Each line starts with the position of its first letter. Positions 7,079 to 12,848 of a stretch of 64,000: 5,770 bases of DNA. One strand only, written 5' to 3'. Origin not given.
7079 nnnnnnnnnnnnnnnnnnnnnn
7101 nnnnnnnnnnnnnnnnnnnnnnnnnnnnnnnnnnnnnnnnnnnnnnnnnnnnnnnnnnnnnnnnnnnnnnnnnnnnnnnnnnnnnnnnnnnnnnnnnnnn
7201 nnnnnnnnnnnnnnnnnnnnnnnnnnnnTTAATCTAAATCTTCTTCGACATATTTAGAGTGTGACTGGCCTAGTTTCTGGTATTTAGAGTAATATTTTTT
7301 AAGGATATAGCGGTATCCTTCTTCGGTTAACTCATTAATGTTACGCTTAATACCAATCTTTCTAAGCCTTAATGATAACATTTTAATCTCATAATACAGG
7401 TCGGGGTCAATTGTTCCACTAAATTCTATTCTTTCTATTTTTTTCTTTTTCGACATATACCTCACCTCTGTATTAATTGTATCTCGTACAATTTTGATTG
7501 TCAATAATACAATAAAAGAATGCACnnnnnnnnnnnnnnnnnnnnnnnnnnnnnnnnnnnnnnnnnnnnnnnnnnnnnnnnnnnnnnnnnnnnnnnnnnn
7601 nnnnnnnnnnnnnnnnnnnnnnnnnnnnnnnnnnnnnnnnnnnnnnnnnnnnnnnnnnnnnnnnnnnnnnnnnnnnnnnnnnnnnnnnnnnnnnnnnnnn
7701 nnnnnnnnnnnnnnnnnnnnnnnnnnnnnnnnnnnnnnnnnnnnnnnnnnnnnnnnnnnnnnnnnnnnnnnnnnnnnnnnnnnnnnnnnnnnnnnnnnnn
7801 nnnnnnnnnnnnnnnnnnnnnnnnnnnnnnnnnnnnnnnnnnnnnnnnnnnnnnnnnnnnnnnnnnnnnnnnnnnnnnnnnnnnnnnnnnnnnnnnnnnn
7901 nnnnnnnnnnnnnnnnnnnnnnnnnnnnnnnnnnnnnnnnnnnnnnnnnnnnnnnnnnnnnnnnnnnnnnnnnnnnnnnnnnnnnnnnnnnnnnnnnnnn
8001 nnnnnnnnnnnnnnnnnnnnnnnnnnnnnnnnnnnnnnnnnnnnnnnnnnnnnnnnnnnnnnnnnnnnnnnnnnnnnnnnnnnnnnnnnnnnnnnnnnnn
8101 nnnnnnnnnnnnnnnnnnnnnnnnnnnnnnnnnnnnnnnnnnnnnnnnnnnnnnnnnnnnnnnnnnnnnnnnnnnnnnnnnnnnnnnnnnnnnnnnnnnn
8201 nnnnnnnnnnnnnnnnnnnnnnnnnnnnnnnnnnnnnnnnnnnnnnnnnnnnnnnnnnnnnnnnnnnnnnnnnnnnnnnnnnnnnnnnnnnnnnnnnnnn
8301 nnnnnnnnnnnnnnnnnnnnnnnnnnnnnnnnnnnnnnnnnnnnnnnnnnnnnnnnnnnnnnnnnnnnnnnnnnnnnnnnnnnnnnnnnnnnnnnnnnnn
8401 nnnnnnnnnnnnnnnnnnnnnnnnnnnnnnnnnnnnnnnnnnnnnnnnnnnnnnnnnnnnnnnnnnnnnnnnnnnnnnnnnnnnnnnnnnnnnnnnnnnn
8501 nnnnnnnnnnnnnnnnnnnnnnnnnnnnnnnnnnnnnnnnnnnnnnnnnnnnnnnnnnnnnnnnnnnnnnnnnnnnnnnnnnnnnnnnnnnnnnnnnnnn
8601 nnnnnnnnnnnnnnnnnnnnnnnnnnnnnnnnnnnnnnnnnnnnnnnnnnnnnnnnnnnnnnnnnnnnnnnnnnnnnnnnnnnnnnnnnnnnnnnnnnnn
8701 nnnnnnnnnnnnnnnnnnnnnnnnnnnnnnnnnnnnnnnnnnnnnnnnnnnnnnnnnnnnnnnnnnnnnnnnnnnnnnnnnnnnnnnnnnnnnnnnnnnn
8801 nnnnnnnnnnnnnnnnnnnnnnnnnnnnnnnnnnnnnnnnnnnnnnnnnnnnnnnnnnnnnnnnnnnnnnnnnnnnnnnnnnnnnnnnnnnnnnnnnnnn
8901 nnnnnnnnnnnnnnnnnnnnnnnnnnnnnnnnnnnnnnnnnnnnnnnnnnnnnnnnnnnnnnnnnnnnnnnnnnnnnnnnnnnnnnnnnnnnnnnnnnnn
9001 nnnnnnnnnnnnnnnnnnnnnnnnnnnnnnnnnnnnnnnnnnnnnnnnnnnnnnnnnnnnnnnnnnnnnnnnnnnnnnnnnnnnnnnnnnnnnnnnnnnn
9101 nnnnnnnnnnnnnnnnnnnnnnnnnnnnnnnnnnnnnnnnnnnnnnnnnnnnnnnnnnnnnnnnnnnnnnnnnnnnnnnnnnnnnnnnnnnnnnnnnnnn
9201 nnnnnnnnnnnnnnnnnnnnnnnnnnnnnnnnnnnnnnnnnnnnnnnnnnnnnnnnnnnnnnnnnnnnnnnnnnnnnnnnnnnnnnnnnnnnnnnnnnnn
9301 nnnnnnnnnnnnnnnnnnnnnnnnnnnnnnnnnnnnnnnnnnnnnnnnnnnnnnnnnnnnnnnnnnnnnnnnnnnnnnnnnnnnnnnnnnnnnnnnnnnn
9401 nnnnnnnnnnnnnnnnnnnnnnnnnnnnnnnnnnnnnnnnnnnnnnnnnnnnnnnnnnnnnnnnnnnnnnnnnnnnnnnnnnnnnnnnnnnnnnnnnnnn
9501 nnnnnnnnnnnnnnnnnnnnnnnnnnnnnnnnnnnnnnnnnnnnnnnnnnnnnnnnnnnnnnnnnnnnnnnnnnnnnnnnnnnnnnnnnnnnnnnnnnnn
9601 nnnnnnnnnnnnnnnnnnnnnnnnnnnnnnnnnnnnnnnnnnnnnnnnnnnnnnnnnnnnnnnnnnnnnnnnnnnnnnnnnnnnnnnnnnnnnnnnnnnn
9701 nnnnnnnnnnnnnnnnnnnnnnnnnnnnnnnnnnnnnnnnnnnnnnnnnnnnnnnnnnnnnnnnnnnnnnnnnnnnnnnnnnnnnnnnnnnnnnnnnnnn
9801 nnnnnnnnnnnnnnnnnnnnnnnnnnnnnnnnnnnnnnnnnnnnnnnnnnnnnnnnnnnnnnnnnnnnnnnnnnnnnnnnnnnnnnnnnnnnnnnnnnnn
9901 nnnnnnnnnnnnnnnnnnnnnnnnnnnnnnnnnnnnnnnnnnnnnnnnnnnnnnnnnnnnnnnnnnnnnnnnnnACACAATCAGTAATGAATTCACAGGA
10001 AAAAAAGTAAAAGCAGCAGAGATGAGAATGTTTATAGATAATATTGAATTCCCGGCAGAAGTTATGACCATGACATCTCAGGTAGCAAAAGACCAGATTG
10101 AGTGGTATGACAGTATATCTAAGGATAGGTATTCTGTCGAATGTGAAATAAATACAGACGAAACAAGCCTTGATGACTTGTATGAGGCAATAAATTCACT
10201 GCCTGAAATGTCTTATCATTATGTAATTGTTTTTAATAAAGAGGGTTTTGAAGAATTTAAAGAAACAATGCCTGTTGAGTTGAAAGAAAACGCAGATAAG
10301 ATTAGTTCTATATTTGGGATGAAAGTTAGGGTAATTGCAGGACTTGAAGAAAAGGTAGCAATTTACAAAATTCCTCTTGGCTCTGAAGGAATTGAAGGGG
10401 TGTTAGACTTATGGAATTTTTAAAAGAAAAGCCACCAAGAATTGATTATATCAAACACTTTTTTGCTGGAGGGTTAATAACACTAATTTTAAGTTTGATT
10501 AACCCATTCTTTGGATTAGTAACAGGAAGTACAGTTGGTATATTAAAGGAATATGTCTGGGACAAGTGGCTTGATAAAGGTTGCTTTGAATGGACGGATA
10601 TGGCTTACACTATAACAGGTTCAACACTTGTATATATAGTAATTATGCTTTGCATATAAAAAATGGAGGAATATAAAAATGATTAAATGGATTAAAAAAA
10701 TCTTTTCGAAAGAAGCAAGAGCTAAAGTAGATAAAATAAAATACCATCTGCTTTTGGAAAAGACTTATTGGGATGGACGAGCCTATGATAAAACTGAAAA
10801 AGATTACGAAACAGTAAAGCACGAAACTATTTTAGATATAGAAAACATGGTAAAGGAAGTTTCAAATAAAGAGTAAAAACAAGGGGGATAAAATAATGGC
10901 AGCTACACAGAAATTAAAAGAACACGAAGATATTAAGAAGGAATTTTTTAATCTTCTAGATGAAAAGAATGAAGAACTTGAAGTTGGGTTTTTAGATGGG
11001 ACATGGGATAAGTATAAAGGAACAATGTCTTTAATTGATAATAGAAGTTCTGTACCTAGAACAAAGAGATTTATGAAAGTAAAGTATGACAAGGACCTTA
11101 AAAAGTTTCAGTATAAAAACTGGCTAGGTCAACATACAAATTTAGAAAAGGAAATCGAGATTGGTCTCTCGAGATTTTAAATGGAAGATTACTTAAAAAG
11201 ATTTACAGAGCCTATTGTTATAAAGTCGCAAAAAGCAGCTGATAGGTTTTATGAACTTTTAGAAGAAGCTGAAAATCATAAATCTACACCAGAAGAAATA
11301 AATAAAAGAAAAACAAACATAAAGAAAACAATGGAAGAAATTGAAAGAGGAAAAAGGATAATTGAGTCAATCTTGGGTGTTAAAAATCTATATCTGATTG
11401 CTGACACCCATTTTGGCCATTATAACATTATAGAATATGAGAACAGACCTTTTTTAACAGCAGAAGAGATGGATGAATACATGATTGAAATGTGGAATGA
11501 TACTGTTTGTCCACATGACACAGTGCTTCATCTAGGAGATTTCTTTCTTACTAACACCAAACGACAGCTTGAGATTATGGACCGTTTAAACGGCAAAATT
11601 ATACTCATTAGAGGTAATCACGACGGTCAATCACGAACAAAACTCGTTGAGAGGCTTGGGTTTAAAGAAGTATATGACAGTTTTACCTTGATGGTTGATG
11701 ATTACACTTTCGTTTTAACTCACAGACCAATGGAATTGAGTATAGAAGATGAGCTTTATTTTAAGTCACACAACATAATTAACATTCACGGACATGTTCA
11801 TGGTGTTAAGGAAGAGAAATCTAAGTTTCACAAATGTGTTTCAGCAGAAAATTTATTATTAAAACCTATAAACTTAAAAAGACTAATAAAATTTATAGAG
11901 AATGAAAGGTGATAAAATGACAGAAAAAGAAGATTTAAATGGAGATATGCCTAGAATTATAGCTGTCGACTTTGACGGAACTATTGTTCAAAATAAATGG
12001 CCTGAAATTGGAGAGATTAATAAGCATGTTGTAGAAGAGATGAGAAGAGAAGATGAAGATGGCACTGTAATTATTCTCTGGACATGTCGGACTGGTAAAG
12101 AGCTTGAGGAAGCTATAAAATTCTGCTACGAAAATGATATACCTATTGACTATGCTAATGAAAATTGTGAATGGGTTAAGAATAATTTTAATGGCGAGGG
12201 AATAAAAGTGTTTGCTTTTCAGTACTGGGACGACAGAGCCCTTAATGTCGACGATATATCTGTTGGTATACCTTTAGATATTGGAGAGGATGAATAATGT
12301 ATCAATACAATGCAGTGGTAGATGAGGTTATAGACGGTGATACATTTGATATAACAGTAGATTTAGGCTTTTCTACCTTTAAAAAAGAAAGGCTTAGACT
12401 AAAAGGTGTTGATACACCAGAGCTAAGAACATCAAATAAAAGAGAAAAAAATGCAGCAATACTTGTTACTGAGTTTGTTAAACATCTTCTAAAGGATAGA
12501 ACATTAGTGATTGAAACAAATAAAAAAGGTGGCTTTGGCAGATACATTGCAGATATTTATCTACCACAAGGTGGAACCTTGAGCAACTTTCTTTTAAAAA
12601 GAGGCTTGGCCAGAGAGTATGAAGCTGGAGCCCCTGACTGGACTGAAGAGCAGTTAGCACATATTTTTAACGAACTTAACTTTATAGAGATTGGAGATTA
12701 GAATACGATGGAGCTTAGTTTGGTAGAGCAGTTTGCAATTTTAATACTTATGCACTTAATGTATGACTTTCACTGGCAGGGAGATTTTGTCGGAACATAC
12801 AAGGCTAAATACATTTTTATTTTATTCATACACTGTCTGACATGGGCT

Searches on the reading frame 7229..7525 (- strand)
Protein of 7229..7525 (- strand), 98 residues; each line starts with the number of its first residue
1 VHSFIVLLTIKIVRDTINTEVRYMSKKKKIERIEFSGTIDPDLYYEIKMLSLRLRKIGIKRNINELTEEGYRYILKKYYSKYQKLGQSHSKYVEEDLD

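Call 3: search_protein_families(library=pfam, proteins=[window:7229-7525:-], max_evalue=1)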
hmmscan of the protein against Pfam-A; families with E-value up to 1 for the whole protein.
window:7229-7525:- (98 aa): 1 family
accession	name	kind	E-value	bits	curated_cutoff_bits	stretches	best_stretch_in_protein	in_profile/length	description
PF12651.13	RHH_3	-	0.029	14.8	21.6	1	31-78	1-43/44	Ribbon-helix-helix domain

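Call 4: search_protein_families(library=phrogs, proteins=[window:7229-7525:-], max_evalue=0.1)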
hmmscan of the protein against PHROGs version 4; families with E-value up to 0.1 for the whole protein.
window:7229-7525:- (98 aa): 1 family
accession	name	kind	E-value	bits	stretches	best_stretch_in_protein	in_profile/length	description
phrog_12956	-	unknown function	0.069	14.2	1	9-98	25-109/178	-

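Call 20: search_protein_families(library=ncbifam, proteins=[window:7229-7525:-], max_evalue=0.1)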
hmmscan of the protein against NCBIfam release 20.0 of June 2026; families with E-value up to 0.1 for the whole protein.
window:7229-7525:- (98 aa): 0 families

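Call 21: search_protein_families(library=padloc, proteins=[window:7229-7525:-], max_evalue=0.1)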
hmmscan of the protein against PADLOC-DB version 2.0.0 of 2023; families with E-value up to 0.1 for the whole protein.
window:7229-7525:- (98 aa): 0 families

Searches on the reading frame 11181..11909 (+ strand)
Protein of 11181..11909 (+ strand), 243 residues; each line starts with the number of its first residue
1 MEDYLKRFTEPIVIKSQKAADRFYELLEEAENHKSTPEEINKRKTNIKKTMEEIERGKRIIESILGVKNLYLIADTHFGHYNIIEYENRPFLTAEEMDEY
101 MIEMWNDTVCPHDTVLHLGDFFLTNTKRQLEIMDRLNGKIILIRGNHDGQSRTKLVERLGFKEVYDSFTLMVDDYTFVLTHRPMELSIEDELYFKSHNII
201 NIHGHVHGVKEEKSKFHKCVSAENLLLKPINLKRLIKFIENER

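Call 61: search_protein_families(library=pfam, proteins=[window:11181-11909:+], max_evalue=0.001)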
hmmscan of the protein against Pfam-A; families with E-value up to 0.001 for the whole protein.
window:11181-11909:+ (243 aa): 2 families
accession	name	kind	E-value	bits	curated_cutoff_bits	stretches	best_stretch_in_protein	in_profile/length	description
PF12850.12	Metallophos_2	-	1.2e-09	38.7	27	1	72-214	5-124/154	Calcineurin-like phosphoesterase superfamily domain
PF00149.33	Metallophos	-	5.4e-07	30.7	21.5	1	71-205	4-116/191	Calcineurin-like phosphoesterase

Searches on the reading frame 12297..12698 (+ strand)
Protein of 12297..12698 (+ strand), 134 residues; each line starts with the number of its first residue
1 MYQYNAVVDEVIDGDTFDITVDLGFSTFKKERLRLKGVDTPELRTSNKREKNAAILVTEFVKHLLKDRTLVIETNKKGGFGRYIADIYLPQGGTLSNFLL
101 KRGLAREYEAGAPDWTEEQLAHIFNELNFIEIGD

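Call 61: search_protein_families(library=pfam, proteins=[window:12297-12698:+], max_evalue=0.001)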
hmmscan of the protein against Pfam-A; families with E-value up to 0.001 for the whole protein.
window:12297-12698:+ (134 aa): 1 family
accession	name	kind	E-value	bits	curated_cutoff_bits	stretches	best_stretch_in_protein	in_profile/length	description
PF00565.23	SNase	-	6.3e-11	43.1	21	1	32-113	1-82/107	Staphylococcal nuclease homologue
